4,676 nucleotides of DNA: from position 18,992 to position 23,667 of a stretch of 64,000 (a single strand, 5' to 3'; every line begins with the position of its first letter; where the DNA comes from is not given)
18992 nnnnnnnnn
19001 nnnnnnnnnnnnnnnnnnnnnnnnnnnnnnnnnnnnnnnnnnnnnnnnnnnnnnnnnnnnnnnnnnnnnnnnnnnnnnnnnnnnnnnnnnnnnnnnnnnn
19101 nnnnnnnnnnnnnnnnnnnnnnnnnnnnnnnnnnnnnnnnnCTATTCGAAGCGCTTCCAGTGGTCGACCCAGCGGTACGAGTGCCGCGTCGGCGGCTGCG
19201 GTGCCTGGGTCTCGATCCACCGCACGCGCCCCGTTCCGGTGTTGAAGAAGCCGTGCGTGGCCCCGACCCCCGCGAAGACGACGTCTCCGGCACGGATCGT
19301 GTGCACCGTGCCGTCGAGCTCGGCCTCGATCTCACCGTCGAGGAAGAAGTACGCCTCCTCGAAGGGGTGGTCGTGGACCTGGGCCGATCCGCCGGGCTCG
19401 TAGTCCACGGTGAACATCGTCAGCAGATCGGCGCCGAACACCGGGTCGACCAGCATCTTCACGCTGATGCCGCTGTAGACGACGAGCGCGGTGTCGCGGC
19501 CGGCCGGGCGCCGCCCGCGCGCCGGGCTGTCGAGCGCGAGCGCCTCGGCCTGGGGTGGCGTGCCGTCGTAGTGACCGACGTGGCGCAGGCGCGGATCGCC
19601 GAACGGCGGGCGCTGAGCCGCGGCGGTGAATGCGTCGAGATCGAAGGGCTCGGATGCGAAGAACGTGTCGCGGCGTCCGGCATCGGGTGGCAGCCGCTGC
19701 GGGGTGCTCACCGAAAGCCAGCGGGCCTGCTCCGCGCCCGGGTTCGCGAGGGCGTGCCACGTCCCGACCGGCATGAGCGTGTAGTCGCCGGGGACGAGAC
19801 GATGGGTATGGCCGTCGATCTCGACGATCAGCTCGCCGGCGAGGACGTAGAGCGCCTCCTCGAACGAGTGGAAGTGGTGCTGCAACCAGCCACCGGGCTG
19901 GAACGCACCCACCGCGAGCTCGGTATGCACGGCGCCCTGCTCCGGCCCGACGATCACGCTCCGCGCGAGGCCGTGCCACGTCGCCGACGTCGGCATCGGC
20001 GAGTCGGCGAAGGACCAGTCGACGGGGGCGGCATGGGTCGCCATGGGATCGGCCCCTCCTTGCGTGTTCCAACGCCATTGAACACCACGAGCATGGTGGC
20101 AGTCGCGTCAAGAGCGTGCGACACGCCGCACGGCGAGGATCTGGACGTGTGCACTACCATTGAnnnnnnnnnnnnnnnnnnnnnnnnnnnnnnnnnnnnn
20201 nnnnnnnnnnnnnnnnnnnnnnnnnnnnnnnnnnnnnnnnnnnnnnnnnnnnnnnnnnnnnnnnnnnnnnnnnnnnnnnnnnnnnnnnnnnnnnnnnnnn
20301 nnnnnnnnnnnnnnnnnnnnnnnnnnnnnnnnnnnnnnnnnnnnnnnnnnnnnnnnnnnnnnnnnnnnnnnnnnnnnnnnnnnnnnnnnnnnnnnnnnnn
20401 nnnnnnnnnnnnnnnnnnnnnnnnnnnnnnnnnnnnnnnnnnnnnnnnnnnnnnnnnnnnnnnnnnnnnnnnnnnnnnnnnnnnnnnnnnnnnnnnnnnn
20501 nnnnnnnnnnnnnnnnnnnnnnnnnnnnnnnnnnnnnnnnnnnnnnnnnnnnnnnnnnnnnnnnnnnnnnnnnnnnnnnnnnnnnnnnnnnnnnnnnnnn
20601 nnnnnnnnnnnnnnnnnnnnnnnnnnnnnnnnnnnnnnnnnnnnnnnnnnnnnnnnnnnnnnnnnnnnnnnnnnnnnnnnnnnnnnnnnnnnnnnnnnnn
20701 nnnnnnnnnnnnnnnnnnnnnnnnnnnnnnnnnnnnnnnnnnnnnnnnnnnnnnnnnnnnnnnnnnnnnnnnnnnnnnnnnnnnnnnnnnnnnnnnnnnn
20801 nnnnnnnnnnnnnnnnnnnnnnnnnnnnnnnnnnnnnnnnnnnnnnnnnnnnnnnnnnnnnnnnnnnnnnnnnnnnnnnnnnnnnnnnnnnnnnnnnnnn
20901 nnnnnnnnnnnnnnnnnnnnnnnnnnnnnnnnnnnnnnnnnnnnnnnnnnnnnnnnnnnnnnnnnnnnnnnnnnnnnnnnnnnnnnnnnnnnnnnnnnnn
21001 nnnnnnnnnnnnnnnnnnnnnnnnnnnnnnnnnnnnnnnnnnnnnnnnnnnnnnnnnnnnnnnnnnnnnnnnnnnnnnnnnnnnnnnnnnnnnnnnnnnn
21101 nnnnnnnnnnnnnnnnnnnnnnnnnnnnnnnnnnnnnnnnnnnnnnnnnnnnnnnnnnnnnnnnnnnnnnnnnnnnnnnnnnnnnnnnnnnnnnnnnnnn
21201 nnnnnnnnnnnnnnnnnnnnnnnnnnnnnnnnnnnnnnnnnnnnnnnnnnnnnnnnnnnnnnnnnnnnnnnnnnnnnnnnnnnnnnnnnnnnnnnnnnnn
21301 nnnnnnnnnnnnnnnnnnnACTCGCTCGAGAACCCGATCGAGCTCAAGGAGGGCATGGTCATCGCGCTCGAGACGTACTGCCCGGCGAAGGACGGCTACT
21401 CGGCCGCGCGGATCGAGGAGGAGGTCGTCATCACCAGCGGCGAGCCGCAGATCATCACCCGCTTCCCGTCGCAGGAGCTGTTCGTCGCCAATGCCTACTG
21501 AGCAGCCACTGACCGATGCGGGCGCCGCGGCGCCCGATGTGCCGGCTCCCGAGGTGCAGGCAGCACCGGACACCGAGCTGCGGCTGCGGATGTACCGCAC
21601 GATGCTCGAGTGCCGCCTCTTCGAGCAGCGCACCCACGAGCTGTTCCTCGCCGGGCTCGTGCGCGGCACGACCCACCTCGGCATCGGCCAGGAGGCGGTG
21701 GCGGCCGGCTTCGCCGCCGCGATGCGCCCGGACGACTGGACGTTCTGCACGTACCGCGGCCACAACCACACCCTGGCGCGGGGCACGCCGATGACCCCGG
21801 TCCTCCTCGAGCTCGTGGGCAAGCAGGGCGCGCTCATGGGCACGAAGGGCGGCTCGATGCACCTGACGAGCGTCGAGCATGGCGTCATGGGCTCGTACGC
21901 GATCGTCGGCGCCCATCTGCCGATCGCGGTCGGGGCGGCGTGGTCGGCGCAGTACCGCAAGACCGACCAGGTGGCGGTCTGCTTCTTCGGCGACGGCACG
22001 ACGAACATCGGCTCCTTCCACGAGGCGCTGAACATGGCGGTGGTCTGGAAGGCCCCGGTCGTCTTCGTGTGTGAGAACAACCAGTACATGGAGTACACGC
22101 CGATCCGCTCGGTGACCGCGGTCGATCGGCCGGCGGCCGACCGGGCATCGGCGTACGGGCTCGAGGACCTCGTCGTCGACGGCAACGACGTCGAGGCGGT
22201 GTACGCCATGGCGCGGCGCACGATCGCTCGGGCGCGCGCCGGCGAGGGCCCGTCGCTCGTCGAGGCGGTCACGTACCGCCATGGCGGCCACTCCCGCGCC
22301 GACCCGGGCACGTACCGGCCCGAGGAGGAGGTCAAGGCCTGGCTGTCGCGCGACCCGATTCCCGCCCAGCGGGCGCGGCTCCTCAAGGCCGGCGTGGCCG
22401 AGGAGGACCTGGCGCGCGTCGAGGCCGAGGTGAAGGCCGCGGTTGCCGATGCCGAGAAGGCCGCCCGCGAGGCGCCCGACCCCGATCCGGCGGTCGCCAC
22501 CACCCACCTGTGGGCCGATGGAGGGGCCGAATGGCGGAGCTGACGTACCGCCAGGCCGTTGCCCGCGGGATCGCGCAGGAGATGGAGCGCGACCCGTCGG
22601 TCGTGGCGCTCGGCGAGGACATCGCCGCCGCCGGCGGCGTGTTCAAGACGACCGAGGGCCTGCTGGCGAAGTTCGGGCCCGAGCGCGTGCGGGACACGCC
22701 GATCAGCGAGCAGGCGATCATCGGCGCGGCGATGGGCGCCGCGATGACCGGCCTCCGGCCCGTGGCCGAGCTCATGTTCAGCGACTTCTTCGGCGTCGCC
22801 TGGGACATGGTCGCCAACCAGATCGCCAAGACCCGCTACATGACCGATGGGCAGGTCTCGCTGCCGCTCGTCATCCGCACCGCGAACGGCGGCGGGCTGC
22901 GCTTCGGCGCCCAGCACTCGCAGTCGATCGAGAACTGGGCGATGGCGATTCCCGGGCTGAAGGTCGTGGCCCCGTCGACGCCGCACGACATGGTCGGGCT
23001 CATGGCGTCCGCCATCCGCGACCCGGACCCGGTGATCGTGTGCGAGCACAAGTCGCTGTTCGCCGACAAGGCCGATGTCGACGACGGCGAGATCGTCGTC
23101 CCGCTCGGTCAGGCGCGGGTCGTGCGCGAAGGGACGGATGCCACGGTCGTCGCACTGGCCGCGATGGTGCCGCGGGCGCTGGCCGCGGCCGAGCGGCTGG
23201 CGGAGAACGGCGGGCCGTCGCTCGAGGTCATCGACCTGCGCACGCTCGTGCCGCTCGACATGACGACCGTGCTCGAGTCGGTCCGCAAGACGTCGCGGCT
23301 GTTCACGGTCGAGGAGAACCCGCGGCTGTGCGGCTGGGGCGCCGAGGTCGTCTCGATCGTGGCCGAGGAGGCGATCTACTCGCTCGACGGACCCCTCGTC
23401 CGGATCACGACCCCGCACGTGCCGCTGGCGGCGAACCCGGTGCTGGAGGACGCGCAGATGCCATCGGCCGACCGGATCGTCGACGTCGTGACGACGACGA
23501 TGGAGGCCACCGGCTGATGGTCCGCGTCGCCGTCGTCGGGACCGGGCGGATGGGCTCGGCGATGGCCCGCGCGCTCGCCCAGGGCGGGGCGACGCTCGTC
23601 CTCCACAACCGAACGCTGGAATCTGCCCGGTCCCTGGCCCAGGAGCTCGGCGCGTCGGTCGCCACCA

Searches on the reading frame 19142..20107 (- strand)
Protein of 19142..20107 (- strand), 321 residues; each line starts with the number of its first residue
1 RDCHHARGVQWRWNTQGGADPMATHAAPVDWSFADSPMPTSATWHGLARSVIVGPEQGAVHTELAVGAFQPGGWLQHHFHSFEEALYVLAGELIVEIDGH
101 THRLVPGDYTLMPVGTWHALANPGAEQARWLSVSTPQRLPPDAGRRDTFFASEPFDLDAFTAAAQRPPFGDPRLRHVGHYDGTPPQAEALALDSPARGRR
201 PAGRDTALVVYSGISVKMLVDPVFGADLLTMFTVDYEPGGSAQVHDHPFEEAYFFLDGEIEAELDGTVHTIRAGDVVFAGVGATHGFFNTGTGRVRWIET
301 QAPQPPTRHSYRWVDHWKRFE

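Call 38: search_protein_families(library=pfam, proteins=[window:19142-20107:-], max_evalue=0.001)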
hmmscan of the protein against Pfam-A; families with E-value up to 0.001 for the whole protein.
window:19142-20107:- (321 aa): 8 families
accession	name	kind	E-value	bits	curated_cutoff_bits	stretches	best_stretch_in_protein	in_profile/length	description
PF07883.17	Cupin_2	-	2.9e-34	117.1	27.2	2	68-133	4-69/70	Cupin domain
PF05899.18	Cupin_3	-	4.5e-12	45.9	23.5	2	78-118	21-62/74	EutQ-like cupin domain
PF12973.13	Cupin_7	-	4.5e-11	42.9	27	2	46-120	19-87/105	ChrR Cupin-like domain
PF02311.25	AraC_binding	-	2.1e-09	37.6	21.1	1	78-148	19-89/135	AraC-like ligand binding domain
PF01050.24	MannoseP_isomer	-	2.8e-07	31.2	23.6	0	75-125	43-92/116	Mannose-6-phosphate isomerase C-terminal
PF00190.28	Cupin_1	-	5.8e-07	29.6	22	1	63-133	34-112/151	Cupin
PF12852.13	Cupin_6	-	2.1e-05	24.8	26.7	0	87-130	39-84/183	Cupin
PF16867.11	DMSP_lyase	-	0.00086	19.5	27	0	29-121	59-154/162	Dimethlysulfonioproprionate lyase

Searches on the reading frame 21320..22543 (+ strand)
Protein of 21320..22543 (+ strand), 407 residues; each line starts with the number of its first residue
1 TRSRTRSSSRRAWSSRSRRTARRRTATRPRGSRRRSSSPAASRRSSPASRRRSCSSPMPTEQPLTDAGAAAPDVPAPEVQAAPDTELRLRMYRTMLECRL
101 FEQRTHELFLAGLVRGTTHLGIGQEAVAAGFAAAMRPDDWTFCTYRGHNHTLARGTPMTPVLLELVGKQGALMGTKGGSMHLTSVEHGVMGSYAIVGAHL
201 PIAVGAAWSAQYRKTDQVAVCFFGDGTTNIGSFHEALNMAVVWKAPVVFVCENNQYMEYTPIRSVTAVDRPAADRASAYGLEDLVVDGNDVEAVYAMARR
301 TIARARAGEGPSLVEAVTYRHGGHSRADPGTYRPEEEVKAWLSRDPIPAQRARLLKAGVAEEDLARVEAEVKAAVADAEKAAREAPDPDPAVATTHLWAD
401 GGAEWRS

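Call 38: search_protein_families(library=pfam, proteins=[window:21320-22543:+], max_evalue=0.001)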
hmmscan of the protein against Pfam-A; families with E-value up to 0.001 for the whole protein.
window:21320-22543:+ (407 aa): 3 families
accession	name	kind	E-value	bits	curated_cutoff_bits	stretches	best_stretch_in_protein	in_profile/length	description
PF00676.26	E1_dh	-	2e-76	257.2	22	1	98-390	6-299/300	Dehydrogenase E1 component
PF02775.26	TPP_enzyme_C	-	2.2e-07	31.2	21.9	1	191-315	25-150/151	Thiamine pyrophosphate enzyme, C-terminal TPP binding domain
PF13292.11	DXP_synthase_N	-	0.00063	19.5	21.2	0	199-256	116-173/274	1-deoxy-D-xylulose-5-phosphate synthase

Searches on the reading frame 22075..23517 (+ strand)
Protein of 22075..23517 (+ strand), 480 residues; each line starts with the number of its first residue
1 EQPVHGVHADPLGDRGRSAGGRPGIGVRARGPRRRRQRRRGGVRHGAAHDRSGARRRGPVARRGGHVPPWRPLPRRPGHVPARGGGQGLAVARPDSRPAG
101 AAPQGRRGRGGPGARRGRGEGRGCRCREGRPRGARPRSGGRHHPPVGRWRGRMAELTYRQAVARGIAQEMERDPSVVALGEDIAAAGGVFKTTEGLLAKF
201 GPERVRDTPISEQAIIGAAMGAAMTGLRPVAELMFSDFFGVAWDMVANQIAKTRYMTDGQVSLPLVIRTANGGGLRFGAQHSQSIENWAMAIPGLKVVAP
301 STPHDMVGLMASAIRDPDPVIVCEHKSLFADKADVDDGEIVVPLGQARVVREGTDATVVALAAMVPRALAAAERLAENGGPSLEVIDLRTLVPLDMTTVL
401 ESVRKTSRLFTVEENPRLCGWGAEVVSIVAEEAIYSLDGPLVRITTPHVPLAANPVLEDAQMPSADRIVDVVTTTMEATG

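Call 38: search_protein_families(library=pfam, proteins=[window:22075-23517:+], max_evalue=0.001)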
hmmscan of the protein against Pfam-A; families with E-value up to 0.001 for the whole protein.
window:22075-23517:+ (480 aa): 2 families
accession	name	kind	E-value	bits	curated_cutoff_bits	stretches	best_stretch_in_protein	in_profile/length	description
PF02779.29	Transket_pyr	-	2.1e-43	148.4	27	1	155-329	2-172/174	Transketolase, pyrimidine binding domain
PF02780.25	Transketolase_C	-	2.4e-34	118.3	25.9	1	345-468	1-124/124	Transketolase, C-terminal domain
